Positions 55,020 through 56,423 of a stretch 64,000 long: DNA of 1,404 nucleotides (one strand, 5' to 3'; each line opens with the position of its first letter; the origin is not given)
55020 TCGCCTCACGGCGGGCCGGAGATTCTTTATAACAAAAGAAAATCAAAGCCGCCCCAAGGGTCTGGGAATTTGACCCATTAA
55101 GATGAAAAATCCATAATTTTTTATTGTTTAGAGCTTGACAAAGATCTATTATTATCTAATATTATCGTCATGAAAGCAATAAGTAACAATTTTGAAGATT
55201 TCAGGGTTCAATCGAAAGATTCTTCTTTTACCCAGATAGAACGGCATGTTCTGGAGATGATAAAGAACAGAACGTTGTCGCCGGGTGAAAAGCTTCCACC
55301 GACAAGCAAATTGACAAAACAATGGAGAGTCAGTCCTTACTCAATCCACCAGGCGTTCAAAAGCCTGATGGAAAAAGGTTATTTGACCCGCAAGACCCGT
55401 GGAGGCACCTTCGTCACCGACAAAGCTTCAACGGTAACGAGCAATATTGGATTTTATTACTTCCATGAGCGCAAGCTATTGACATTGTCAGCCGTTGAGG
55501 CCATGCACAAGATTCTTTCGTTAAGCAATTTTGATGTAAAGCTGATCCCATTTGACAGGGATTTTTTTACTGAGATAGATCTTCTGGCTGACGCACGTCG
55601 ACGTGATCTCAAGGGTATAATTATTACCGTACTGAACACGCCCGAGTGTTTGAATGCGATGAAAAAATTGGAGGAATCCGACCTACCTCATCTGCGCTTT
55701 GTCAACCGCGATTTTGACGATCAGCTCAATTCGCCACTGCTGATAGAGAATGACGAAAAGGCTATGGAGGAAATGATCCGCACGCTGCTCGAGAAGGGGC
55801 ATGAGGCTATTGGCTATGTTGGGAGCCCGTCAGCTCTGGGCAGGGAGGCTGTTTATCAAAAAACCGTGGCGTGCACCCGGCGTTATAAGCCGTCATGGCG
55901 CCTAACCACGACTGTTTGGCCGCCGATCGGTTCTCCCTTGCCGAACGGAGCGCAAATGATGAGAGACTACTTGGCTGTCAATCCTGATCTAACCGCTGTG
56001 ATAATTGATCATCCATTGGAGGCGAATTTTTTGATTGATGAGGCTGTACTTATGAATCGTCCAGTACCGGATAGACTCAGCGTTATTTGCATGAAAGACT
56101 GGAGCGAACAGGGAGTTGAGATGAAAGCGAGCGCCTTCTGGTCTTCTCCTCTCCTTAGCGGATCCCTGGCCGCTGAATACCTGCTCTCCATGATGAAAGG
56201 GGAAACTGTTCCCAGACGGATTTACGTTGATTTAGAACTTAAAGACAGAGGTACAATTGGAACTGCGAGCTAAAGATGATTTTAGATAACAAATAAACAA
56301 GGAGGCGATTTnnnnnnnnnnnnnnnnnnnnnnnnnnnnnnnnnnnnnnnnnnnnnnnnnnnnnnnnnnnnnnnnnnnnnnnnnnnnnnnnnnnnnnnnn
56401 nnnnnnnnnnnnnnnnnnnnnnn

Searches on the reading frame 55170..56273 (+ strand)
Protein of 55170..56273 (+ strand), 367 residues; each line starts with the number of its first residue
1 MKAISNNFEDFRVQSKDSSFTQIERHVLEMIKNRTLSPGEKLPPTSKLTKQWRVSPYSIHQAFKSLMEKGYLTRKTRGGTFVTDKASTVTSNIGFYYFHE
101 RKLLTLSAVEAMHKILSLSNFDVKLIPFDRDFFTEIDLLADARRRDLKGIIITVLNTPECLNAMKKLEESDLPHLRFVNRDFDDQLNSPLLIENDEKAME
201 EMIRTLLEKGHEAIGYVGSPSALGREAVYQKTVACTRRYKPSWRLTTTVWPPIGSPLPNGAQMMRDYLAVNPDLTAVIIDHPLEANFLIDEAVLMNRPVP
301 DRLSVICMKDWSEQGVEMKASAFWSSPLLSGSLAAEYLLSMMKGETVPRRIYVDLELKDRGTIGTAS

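Call 5: search_protein_families(library=pfam, proteins=[window:55170-56273:+], max_evalue=0.01)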
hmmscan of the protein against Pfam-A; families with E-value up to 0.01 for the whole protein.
window:55170-56273:+ (367 aa): 4 families
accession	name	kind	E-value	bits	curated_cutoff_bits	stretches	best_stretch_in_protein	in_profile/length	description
PF00392.27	GntR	-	1.6e-12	47.3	27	1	22-82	4-64/64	Bacterial regulatory proteins, gntR family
PF13377.12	Peripla_BP_3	-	2.8e-10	41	26.5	1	204-362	2-166/167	Periplasmic binding protein-like domain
PF00532.27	Peripla_BP_1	-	0.00022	21.2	22.2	1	107-217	18-127/281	Periplasmic binding proteins and sugar binding domain of LacI family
PF04182.18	B-block_TFIIIC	-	0.003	18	22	1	46-100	22-72/73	B-block binding subunit of TFIIIC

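Call 6: search_protein_families(library=ncbifam, proteins=[window:55170-56273:+], max_evalue=0.01)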
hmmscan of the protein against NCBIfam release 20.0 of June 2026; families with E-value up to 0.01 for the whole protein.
window:55170-56273:+ (367 aa): 24 families
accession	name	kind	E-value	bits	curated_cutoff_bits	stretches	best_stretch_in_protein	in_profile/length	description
NF052282.1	PLP_TF_PdxR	equivalog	1.1e-13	51.1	320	1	21-92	4-75/448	MocR-like pyridoxine biosynthesis transcription factor PdxR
TIGR02018.2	his_ut_repres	equivalog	5e-12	45.7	220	1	21-87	2-68/226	histidine utilization transcriptional repressor HutC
NF007001.0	PRK09464.1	equivalog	8.4e-12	45.2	330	1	22-89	14-81/254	pyruvate dehydrogenase complex transcriptional repressor PdhR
NF052440.1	TransRegGNTRPSEAE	equivalog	6.2e-11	41.9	400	1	107-355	80-323/333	HTH-type transcriptional regulator GntR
NF052286.1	ecto_TF_EhuR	exception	1.9e-08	33.3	480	1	15-113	8-105/458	MocR-like ectoine utilization transcription factor EhuR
NF007741.0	PRK10421.1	equivalog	6.4e-08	32.3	311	1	22-88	11-77/262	transcriptional regulator LldR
NF008491.0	PRK11402.1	subfamily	2.2e-07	30.7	269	1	15-85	8-78/243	GntR family transcriptional regulator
NF041547.1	GntR_LSA1692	equivalog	2.5e-07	30.6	275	1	20-101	3-84/233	GntR family transcriptional regulator, LSA1692 subfamily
TIGR02404.1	trehalos_R_Bsub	equivalog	3.5e-07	30.1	211.95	1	20-100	2-82/233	trehalose operon repressor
NF052281.1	rhizopine_MocR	equivalog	3.9e-07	29.1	650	1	15-88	15-88/479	rhizopine catabolism transcriptional regulator MocR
NF052285.1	GABA_TF_GabR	exception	4.9e-07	28.9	600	1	21-129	2-110/456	MocR-like transcriptional regulator GabR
NF053730.1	TransRegRv1152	equivalog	1.6e-06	28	170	1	14-111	12-111/120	Rv1152 family transcriptional regulator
TIGR03337.1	phnR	equivalog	1.7e-06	27.9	296.75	1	20-86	3-69/231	phosphonate utilization transcriptional regulator PhnR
TIGR02325.1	C_P_lyase_phnF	equivalog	1.8e-06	27.7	156.8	1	18-86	8-76/238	phosphonate metabolism transcriptional regulator PhnF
NF012025.0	PRK15481.1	equivalog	2e-06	26.7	573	1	21-90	9-78/432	MocR-like B6 salvage transcription factor PtsJ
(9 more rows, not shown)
